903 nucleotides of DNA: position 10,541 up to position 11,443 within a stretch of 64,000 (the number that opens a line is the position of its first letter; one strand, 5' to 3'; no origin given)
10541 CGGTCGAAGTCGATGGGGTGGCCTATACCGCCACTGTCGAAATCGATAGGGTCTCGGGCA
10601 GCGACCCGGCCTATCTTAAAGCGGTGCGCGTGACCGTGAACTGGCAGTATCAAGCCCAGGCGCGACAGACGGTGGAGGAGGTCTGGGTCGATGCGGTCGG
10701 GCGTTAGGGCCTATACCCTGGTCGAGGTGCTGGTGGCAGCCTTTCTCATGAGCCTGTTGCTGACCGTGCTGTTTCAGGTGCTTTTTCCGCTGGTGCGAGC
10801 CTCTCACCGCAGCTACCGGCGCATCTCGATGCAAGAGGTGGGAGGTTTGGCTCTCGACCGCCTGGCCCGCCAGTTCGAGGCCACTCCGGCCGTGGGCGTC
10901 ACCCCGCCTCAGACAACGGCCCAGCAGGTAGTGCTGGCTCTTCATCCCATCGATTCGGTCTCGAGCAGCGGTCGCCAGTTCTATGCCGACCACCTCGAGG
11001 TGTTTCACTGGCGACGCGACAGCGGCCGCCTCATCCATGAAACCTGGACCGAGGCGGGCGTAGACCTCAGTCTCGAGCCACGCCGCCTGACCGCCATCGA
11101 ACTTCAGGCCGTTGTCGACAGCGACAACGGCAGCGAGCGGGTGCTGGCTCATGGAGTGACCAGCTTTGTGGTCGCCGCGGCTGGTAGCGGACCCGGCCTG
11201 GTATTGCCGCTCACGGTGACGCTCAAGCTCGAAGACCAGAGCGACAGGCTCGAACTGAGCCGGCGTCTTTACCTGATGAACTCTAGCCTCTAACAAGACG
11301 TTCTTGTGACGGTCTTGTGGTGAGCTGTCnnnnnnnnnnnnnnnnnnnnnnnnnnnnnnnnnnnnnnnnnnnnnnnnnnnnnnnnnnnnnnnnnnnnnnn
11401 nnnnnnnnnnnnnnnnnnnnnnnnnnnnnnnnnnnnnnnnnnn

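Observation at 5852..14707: Coupled operon: receptor Ser/Thr kinase - GAF::GspF platform - PilX-like - two pseudopilins - giant EF-hand hydrolase, with no ATPase, secretin or prepilin peptidase in cis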

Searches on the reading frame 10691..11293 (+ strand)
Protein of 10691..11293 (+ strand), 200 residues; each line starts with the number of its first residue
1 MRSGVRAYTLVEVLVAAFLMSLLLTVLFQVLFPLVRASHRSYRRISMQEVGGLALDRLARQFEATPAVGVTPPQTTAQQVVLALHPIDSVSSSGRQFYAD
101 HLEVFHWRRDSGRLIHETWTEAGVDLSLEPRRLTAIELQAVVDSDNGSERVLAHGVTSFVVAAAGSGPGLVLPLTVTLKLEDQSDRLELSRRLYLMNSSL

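Call 4: search_protein_families(library=pfam, proteins=[window:10691-11293:+], max_evalue=0.1)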
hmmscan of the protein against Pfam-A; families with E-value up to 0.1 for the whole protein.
window:10691-11293:+ (200 aa): 1 family
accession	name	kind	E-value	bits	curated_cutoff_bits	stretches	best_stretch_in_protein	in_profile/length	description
PF07963.17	N_methyl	-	0.0001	22.1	21.2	1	4-28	3-27/27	Prokaryotic N-terminal methylation motif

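Call 5: search_protein_families(library=ncbifam, proteins=[window:10691-11293:+], max_evalue=0.1)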
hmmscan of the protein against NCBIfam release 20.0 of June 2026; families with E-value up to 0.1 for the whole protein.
window:10691-11293:+ (200 aa): 6 families
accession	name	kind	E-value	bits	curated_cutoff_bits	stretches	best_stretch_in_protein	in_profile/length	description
NF041013.1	T4P_ComGE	equivalog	0.0017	18.4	49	1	5-42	3-40/83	competence type IV pilus minor pilin ComGE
NF041002.1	pilin_ComGF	equivalog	0.025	14.8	80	1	6-44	2-39/139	competence type IV pilus minor pilin ComGF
TIGR02599.1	TIGR02599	subfamily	0.048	12.9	256.5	1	7-46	1-40/361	Verru_Chthon cassette protein C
TIGR02532.1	IV_pilin_GFxxxE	domain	0.051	13.4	16.3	0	7-27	3-23/24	prepilin-type N-terminal cleavage/methylation domain-containing protein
NF007848.0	PRK10557.1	equivalog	0.051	12.9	120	1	5-50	10-55/192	prepilin peptidase-dependent protein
NF047828.1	T3SSXpsI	equivalog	0.1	12.7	150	0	6-32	2-28/132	type II secretion system protein XpsI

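Call 55: search_solved_structures(query=A8, max_evalue=10)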
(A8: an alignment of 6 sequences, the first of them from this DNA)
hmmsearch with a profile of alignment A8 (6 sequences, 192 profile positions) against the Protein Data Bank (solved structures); distinct sequences matched with E-value up to 10: 2.
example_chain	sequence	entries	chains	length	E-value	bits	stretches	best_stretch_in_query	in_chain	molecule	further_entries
7n7s_A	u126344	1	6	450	0.081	15.8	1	89-152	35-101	Hydroxymethylglutaryl-CoA reductase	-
5uus_A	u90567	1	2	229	2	11.3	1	72-108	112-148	Possible sortase-like protein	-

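Call 84: search_protein_families(library=ncbifam, alignment_id=A8, max_evalue=0.1)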
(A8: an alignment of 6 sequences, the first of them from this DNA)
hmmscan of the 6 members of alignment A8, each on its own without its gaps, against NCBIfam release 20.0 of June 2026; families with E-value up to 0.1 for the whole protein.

A. member 1, seq(200 aa): 6 families
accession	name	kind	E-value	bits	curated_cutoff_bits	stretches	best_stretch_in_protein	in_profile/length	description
NF041013.1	T4P_ComGE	equivalog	0.0017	18.4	49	1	5-42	3-40/83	competence type IV pilus minor pilin ComGE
NF041002.1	pilin_ComGF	equivalog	0.025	14.8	80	1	6-44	2-39/139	competence type IV pilus minor pilin ComGF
TIGR02599.1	TIGR02599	subfamily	0.048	12.9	256.5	1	7-46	1-40/361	Verru_Chthon cassette protein C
TIGR02532.1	IV_pilin_GFxxxE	domain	0.051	13.4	16.3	0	7-27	3-23/24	prepilin-type N-terminal cleavage/methylation domain-containing protein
NF007848.0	PRK10557.1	equivalog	0.051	12.9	120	1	5-50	10-55/192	prepilin peptidase-dependent protein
NF047828.1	T3SSXpsI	equivalog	0.1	12.7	150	0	6-32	2-28/132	type II secretion system protein XpsI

B. families by the number of members that match (of 6 scanned): 14 families
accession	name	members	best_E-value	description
NF041013.1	T4P_ComGE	5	2.5e-07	competence type IV pilus minor pilin ComGE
NF007848.0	PRK10557.1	4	0.0043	prepilin peptidase-dependent protein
TIGR02599.1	TIGR02599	3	6.3e-05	Verru_Chthon cassette protein C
NF047828.1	T3SSXpsI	3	0.064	type II secretion system protein XpsI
NF038304.1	EPS_HpsC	2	0.0013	hormogonium polysaccharide secretion pseudopilin HpsC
NF006453.0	PRK08808.1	2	0.023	type II secretion system protein J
NF041002.1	pilin_ComGF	2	0.025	competence type IV pilus minor pilin ComGF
TIGR02532.1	IV_pilin_GFxxxE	2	0.046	prepilin-type N-terminal cleavage/methylation domain-containing protein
TIGR01708.2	typeII_sec_gspH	1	0.0046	type II secretion system minor pseudopilin GspH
NF001394.0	PRK00281.2-5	1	0.015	undecaprenyl-diphosphate phosphatase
NF038303.1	EPS_HpsB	1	0.018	hormogonium polysaccharide secretion pseudopilin HpsB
NF001393.0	PRK00281.2-4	1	0.021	undecaprenyl-diphosphate phosphatase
TIGR02523.1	type_IV_pilV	1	0.024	type IV pilus modification protein PilV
NF040982.1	ComGD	1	0.043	competence type IV pilus minor pilin ComGD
